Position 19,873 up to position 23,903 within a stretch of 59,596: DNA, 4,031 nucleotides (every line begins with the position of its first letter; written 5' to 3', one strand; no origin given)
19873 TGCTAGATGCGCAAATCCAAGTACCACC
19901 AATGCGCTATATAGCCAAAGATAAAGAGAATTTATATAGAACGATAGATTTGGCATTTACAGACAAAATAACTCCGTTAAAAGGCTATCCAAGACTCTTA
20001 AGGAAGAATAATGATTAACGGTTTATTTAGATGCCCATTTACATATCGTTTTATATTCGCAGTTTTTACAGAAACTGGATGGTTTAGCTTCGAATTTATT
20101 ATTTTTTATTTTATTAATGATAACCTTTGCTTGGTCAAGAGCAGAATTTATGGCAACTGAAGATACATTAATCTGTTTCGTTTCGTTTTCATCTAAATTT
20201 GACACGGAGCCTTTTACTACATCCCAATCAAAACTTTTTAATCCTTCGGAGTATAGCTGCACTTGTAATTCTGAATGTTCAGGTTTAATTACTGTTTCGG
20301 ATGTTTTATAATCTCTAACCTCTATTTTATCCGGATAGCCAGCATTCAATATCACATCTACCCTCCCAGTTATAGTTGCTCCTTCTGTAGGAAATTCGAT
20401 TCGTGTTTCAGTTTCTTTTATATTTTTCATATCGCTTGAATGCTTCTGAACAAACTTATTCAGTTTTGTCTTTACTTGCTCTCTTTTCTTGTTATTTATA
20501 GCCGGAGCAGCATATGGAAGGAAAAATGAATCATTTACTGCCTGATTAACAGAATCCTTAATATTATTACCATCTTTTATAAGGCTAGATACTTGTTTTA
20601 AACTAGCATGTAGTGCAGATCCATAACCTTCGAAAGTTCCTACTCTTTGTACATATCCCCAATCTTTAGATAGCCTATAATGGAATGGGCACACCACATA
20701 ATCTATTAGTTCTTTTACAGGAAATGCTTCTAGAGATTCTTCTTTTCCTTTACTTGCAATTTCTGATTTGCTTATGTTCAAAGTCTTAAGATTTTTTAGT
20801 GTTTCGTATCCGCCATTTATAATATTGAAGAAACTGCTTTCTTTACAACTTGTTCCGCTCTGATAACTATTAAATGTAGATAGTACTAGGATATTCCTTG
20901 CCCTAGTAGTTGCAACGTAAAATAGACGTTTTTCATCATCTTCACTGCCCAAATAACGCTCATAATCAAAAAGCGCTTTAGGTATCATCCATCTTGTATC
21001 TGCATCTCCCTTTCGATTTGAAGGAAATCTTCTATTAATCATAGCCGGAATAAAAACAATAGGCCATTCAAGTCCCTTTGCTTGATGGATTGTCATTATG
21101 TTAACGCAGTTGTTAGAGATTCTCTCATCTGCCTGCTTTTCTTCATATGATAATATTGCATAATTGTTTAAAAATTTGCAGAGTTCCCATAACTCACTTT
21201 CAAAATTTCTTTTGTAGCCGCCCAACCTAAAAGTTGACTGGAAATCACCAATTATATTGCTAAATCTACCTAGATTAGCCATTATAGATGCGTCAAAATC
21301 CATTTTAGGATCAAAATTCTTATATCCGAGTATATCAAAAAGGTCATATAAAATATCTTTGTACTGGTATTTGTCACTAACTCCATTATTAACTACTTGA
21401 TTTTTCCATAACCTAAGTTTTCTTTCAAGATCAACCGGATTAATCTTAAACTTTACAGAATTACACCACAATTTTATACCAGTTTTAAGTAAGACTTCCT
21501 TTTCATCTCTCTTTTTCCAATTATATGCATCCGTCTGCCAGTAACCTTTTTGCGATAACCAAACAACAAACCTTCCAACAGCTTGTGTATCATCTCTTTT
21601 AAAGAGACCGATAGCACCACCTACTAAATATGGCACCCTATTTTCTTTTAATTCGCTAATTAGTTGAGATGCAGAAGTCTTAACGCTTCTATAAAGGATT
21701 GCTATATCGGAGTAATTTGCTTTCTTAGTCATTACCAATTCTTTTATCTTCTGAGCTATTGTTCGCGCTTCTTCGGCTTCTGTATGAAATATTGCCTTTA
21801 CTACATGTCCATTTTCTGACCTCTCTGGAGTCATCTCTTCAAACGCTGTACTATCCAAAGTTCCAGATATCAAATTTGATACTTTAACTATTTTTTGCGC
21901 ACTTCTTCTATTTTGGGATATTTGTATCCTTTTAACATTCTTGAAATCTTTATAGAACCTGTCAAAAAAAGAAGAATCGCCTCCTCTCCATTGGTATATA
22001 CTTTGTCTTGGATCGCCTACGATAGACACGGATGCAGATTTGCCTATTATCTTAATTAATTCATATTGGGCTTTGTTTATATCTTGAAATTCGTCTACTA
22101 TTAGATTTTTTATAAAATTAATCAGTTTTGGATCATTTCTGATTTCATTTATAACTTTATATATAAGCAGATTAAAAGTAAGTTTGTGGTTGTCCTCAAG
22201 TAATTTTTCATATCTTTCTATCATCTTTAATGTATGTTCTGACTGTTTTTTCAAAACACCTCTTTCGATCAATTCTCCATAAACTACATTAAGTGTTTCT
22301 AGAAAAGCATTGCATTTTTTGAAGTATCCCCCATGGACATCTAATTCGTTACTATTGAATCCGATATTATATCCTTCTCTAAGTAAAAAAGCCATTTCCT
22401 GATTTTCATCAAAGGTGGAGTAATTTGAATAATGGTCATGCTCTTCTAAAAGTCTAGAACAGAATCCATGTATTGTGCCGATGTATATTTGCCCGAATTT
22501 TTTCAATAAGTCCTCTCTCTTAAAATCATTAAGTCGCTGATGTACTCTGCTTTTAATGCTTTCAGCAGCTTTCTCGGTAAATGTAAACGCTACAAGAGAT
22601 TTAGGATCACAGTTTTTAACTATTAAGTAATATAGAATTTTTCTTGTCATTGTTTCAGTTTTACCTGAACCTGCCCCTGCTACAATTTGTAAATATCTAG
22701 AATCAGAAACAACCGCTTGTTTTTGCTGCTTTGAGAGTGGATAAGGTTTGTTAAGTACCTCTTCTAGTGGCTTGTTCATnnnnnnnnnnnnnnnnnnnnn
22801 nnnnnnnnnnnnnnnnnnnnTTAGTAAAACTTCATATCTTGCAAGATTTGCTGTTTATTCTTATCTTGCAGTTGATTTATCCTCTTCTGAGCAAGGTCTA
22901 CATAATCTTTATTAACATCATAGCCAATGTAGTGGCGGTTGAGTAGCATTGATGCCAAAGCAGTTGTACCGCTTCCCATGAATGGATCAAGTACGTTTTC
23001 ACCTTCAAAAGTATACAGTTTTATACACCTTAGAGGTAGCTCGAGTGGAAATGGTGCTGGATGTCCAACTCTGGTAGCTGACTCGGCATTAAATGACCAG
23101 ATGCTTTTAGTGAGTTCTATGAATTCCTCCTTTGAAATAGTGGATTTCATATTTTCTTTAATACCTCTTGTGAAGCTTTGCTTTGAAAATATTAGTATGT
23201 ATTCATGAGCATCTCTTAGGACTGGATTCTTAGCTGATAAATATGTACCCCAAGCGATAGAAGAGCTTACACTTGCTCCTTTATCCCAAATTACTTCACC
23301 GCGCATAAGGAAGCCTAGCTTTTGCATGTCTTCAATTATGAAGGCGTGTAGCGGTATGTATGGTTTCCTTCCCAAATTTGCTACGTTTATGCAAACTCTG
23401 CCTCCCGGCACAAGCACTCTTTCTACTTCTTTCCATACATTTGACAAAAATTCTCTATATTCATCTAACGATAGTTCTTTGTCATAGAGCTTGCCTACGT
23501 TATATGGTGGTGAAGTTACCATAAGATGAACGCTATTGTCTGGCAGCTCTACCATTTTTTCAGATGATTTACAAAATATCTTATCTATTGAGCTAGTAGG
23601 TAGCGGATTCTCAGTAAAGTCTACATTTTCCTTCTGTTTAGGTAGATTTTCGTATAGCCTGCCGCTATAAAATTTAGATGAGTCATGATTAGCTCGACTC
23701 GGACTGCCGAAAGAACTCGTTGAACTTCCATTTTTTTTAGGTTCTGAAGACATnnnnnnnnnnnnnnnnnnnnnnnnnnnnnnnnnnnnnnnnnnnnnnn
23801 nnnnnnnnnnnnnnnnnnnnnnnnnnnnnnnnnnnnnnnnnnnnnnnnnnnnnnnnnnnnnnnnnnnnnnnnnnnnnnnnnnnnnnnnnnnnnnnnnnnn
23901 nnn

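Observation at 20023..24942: Candidate undescribed defence cassette: unknown 174-aa protein, endonuclease, SPPY methyltransferase and UvrD-helicase/Cas4-like-nuclease fusion in one operon-like block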

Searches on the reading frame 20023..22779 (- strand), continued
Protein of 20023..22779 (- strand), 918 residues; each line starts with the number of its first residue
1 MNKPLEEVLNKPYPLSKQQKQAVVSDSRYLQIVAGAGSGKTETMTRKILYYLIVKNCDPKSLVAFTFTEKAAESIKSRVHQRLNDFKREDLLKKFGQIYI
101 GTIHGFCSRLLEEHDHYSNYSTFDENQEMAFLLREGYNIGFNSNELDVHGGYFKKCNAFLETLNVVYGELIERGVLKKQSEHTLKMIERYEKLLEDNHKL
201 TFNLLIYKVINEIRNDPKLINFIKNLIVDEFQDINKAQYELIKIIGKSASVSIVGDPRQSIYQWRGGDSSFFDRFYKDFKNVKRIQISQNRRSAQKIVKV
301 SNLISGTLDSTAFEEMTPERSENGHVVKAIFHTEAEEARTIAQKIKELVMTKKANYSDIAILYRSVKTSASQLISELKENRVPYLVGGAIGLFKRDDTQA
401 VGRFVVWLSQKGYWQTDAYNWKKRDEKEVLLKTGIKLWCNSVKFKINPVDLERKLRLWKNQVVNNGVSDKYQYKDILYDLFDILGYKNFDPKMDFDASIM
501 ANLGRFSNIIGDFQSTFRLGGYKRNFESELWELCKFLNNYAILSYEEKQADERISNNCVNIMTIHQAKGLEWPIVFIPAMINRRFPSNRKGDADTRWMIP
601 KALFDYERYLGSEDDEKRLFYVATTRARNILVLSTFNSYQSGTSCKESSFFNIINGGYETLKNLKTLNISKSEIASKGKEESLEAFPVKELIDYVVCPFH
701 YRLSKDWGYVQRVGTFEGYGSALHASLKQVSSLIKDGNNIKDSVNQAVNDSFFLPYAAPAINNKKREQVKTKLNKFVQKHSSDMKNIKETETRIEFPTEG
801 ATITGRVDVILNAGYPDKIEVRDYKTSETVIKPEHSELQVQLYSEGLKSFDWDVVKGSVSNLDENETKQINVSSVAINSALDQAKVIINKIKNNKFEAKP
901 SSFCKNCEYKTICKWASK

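Call 65: find_homologous_proteins(query=L175:931-1875:+, max_evalue=0.001)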
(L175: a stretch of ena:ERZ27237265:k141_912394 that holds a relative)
Query L175:931-1875:+ (314 aa): 2602 proteins with E <= 0.001 among 3183 candidates; the best 120 are listed.
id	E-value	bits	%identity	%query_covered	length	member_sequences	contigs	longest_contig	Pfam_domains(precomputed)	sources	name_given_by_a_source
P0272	3.5e-201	685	97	100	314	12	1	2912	-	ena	-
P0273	1.4e-156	538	81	94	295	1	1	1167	-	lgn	-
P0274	2.3e-151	521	78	93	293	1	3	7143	-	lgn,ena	-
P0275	3.3e-151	521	79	93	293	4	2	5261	-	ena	-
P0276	2.1e-149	515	77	93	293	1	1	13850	-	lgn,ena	-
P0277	1.1e-146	506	76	93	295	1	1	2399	-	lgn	-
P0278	3.4e-142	491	72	93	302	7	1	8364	-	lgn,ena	-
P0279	1.3e-133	463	72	93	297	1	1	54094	-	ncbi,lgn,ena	-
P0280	5.2e-131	454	70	92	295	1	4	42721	-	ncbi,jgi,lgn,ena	jgi:hypothetical protein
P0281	9.2e-130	450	70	91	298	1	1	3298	-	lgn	-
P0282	9.7e-130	450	69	92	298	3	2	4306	-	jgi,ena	-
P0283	1.2e-129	450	70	92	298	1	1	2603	-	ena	-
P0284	1.8e-129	449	70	92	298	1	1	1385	-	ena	-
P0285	2.0e-129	449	70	92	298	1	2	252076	-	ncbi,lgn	ncbi:MAG: hypothetical protein QXJ50_00410 [Candidatus Woesearchaeota archaeon]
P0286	2.1e-129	449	69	92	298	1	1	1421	-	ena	-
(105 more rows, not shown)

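Call 66: find_encoding_contigs(protein=P0285, flank=5000, max_places=2)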
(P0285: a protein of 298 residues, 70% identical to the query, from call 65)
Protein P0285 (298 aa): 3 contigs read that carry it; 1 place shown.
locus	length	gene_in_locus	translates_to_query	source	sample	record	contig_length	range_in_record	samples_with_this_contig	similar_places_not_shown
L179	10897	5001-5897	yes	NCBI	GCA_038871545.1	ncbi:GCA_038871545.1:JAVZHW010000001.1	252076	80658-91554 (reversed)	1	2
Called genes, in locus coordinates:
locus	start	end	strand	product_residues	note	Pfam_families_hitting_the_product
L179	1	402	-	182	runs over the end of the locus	PF01909:NTP_transf_2, PF18765:Polbeta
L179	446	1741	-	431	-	PF01420:Methylase_S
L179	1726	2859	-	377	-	PF04473:DUF553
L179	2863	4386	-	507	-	PF12161:HsdM_N, PF02384:N6_Mtase, PF05175:MTS (weak)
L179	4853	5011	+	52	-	-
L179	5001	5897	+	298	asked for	-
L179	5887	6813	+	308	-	PF01555:N6_N4_Mtase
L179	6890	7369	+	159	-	PF00254:FKBP_C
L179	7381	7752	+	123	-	-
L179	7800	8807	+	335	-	PF02355:SecD_SecF_C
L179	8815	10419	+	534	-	PF00873:ACR_tran, PF02355:SecD_SecF_C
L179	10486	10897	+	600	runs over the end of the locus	PF20176:DUF6541 (weak)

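Call 74: search_protein_families(library=pfam, proteins=[L015:2805-3644:+, L015:7669-8241:-, L016:3035-3694:+, L018:9303-9824:-, L018:13477-14676:+, L019:8559-9404:+, L019:10138-11223:+, L020:4575-5678:-, L020:8678-9472:-, L022:3-926:-], max_evalue=0.001)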
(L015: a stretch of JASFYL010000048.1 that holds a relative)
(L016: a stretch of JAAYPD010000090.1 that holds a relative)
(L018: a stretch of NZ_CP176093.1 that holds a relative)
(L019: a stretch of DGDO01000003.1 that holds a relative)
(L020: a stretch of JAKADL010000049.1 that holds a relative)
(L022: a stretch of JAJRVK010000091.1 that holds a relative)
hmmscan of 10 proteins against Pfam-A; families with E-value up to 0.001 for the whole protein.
L015:2805-3644:+ (279 aa): 1 family
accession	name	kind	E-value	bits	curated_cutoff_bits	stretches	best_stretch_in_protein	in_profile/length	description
PF05552.17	MS_channel_1st_1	-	2.2e-14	53.5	22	2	7-54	2-49/50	Mechanosensitive ion channel, conserved TM helix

L015:7669-8241:- (190 aa): 0 families

L016:3035-3694:+ (220 aa): 1 family
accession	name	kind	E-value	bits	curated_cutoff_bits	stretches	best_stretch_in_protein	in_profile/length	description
PF04326.19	SLFN_AlbA_2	-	3.2e-22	79.7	25.3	1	18-128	1-117/118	Schlafen, AlbA_2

L018:9303-9824:- (173 aa): 2 families
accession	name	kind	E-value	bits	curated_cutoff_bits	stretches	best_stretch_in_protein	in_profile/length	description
PF12641.12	Flavodoxin_3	-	4.4e-07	30.3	27.5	1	11-136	1-124/160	Flavodoxin domain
PF12724.12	Flavodoxin_5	-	1.8e-06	28.8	27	1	11-109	1-101/145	Flavodoxin domain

L018:13477-14676:+ (399 aa): 2 families
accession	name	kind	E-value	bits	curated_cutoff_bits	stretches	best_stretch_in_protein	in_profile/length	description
PF21247.3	Fic-like_C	-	2e-29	101.7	27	1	324-387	1-64/64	Filamentation induced by cAMP protein Fic-like, C-terminal domain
PF13749.12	HATPase_c_4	-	1.3e-28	99.2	26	1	218-304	1-89/89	Putative ATP-dependent DNA helicase recG C-terminal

L019:8559-9404:+ (281 aa): 2 families
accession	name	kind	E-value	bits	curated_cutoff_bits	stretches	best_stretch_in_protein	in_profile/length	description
PF13280.12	WYL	-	1.1e-20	73.8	21.8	1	101-169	2-70/70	WYL domain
PF25583.1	WCX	-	5.6e-19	68.7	23.9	1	197-272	2-75/76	WCX domain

L019:10138-11223:+ (361 aa): 1 family
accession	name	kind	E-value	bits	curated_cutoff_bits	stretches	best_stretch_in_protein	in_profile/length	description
PF03787.20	RAMPs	-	1e-18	68.9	22.1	1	7-174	2-188/189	RAMP superfamily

L020:4575-5678:- (367 aa): 2 families
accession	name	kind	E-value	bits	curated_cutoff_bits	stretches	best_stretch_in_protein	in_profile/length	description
PF07853.16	DUF1648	-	1.6e-13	50.5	28.7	1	141-189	1-48/49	Domain of unknown function (DUF1648)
PF19124.5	DUF5808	-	5.7e-11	42.2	26.3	1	321-345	1-25/26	Family of unknown function (DUF5808)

L020:8678-9472:- (264 aa): 2 families
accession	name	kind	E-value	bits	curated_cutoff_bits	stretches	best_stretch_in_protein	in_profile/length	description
PF00753.33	Lactamase_B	-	1.5e-13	51.6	22.7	1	50-219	13-178/196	Metallo-beta-lactamase superfamily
PF12706.13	Lactamase_B_2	-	0.00034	20.7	27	1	53-162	1-99/200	Beta-lactamase superfamily domain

L022:3-926:- (308 aa): 2 families
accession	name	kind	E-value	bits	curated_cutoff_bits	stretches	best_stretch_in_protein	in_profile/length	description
PF21763.2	DHH_CID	-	4.9e-26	91.4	27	1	206-290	1-84/84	DHH-CID domain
PF01368.27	DHH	-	7e-05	23.5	28.1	1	26-104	2-77/125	DHH family, N-terminal domain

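Call 86: find_related_loci(query=A1, collection=viral_contigs, flank=8000)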
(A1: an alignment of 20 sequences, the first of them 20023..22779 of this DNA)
Query A1 (918 aa) in viral_contigs; peptide patterns used: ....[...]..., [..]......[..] (x = any residue, [..] = any of these).
600 stretches matched a pattern (row limit reached: there are more); 360 encode a relative of the query (tblastn E <= 1e-3); the best 80 are kept; 80 distinct loci.
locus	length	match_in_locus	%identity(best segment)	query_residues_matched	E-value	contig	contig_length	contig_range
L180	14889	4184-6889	39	2-915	0e+0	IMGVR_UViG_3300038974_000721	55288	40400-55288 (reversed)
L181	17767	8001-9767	27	15-634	7e-44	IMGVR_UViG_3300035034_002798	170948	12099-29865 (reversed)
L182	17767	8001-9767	27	15-634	7e-44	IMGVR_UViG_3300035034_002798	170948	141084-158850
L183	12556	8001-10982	27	1-913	2e-43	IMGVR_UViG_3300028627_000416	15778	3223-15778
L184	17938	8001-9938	26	15-659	2e-43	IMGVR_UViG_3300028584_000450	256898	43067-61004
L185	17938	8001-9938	26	15-659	2e-43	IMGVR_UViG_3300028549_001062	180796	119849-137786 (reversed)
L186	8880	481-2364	26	15-656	2e-42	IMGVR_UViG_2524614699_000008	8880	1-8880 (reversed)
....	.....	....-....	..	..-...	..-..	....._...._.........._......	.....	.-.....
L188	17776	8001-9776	26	15-634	4e-41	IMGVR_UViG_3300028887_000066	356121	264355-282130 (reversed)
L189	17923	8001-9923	24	4-661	4e-41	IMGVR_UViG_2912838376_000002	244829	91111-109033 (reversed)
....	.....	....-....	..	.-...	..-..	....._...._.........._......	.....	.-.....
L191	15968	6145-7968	27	15-638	2e-40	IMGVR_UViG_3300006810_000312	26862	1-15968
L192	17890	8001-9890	26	5-652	4e-39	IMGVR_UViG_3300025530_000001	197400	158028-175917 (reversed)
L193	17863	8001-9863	25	15-651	3e-39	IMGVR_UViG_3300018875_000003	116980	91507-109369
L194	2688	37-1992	27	8-633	4e-39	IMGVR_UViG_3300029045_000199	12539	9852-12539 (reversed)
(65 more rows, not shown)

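Call 90: find_encoding_contigs(protein=P0014, flank=7000, max_places=2)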
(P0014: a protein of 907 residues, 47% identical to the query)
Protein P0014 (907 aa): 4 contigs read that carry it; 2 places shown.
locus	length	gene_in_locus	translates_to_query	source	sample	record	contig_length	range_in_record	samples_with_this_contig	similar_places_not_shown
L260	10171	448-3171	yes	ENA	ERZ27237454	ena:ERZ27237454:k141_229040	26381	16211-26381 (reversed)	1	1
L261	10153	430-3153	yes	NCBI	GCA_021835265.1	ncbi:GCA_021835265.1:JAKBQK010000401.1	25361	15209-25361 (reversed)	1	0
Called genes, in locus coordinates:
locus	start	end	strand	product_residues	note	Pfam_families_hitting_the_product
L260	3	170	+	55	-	?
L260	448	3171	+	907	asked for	PF00580:UvrD-helicase, PF13245:AAA_19, PF13361:UvrD_C, PF13538:UvrD_C_2 (faint), PF12705:PDDEXK_1, PF01930:Cas_Cas4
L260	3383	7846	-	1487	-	PF13195:DUF4011, PF13086:AAA_11 (weak), PF13245:AAA_19 (faint), PF13086:AAA_11, PF13087:AAA_12, PF04480:DUF559 (faint), PF18741:MTES_1575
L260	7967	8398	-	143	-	-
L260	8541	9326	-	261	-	-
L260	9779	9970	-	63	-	-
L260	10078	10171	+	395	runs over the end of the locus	-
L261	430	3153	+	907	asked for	PF00580:UvrD-helicase, PF13245:AAA_19, PF13361:UvrD_C, PF13538:UvrD_C_2 (faint), PF12705:PDDEXK_1, PF01930:Cas_Cas4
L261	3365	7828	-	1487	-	PF13195:DUF4011, PF13086:AAA_11 (weak), PF13245:AAA_19 (faint), PF13086:AAA_11, PF13087:AAA_12, PF04480:DUF559 (faint), PF18741:MTES_1575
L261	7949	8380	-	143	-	-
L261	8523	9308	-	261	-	-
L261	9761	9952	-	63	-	-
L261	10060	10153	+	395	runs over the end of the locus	-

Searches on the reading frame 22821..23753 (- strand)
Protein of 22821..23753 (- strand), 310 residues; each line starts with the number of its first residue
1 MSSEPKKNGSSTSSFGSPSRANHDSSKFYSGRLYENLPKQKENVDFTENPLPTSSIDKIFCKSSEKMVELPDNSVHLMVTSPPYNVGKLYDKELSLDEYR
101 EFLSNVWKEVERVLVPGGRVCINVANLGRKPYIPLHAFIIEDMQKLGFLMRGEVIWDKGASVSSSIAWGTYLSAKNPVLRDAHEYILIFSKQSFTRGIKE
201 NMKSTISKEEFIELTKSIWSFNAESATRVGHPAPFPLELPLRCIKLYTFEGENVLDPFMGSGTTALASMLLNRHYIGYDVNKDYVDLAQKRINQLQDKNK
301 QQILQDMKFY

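Call 4: search_protein_families(library=pfam, proteins=[window:22821-23753:-], max_evalue=0.01)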
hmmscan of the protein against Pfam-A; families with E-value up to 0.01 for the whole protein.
window:22821-23753:- (310 aa): 6 families
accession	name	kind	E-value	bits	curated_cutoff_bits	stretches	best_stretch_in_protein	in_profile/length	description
PF01555.25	N6_N4_Mtase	-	1.1e-48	166.5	26.7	1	75-290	1-221/221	DNA methylase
PF13847.12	Methyltransf_31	-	2.2e-05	24.6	27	0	250-306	3-62/145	Methyltransferase domain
PF02086.21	MethyltransfD12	-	0.00015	22.1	22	1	251-308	21-74/253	D12 class N6 adenine-specific DNA methyltransferase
PF08241.18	Methyltransf_11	-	0.00039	21.4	21.2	0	103-122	76-95/95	Methyltransferase domain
PF01170.24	UPF0020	-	0.00043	20.5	22.3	0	250-286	28-64/197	RMKL-like, methyltransferase domain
PF13649.12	Methyltransf_25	-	0.0017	19.5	27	0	254-296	1-45/97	Methyltransferase domain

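Call 5: search_protein_families(library=padloc, proteins=[window:22821-23753:-], max_evalue=0.01)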
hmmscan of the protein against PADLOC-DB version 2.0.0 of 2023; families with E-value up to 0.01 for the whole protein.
window:22821-23753:- (310 aa): 69 families (the best 25 are shown)
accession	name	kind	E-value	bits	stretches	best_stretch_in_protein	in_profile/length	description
PDLC03350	MTase_II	-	1.1e-153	509.1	1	5-305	5-308/312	Type II methyltransferase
PDLC03353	MTase_II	-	2.7e-73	244.7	1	54-296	7-254/260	Type II methyltransferase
PDLC03259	MTase_II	-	2.1e-41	140.2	1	58-293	5-256/423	Type II methyltransferase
PDLC03283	MTase_II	-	9.8e-40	134.9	1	57-302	5-281/352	Type II methyltransferase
PDLC03371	MTase_II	-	5.4e-37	125.7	1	57-298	11-258/260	Type II methyltransferase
PDLC03387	MTase_II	-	2.7e-36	123.2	2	140-303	132-286/289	Type II methyltransferase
PDLC03260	MTase_II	-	2.4e-33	113.5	2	153-301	177-317/349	Type II methyltransferase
PDLC03299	MTase_II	-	1e-31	108.5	1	59-308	18-273/296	Type II methyltransferase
PDLC03295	MTase_II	-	4.2e-28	96.7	1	56-295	3-269/292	Type II methyltransferase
PDLC03230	MTase_II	-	7.9e-26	89.2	1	49-300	28-290/360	Type II methyltransferase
PDLC03252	MTase_II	-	1.5e-25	88.3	2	133-297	204-358/365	Type II methyltransferase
PDLC03246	MTase_II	-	3.9e-25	86.7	1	62-288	119-362/376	Type II methyltransferase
PDLC03320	MTase_II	-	4.5e-25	86.4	2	216-301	195-283/289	Type II methyltransferase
PDLC03363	MTase_II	-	1.2e-24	85.2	2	209-295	32-121/294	Type II methyltransferase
PDLC03236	MTase_II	-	6.9e-23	78.9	1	58-292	652-899/912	Type II methyltransferase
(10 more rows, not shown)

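Call 6: search_protein_families(library=ncbifam, proteins=[window:22821-23753:-], max_evalue=0.01)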
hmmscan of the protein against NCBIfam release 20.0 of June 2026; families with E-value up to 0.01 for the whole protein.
window:22821-23753:- (310 aa): 9 families
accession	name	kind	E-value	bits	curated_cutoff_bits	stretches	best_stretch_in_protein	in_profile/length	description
NF008572.0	PRK11524.1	equivalog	6.4e-19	68.2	292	1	63-308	22-272/294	adenine-specific DNA-methyltransferase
NF050803.1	DnaMtaseCcrMCaul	equivalog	9.7e-18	64.2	830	1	65-303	13-258/350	adenine-specific DNA-methyltransferase CcrM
NF010253.0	PRK13699.1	subfamily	4.2e-13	49.5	244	2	231-306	144-219/226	DNA methyltransferase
TIGR01177.1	TIGR01177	hypoth_equivalog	6.9e-07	28.9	316.55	1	250-289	182-221/330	TIGR01177 family methyltransferase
NF040721.1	Trm14_Arch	equivalog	7.7e-05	22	280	0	231-289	171-232/370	tRNA (guanine(6)-N2)-methyltransferase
NF043040.1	corrin_prot_MT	hypoth_equivalog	0.00077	19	180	0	247-303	38-94/216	corrinoid protein-associated methyltransferase CpaM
NF040538.1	methyl_ArsM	equivalog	0.0016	17.6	500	0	104-125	190-213/356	arsinothricin biosynthesis methyltransferase ArsM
TIGR00536.1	hemK_fam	subfamily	0.005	16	115.5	0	252-306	116-172/286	HemK family protein methyltransferase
NF011529.0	PRK14968.1-3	equivalog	0.0098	15.3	162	0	248-293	32-77/198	putative methyltransferase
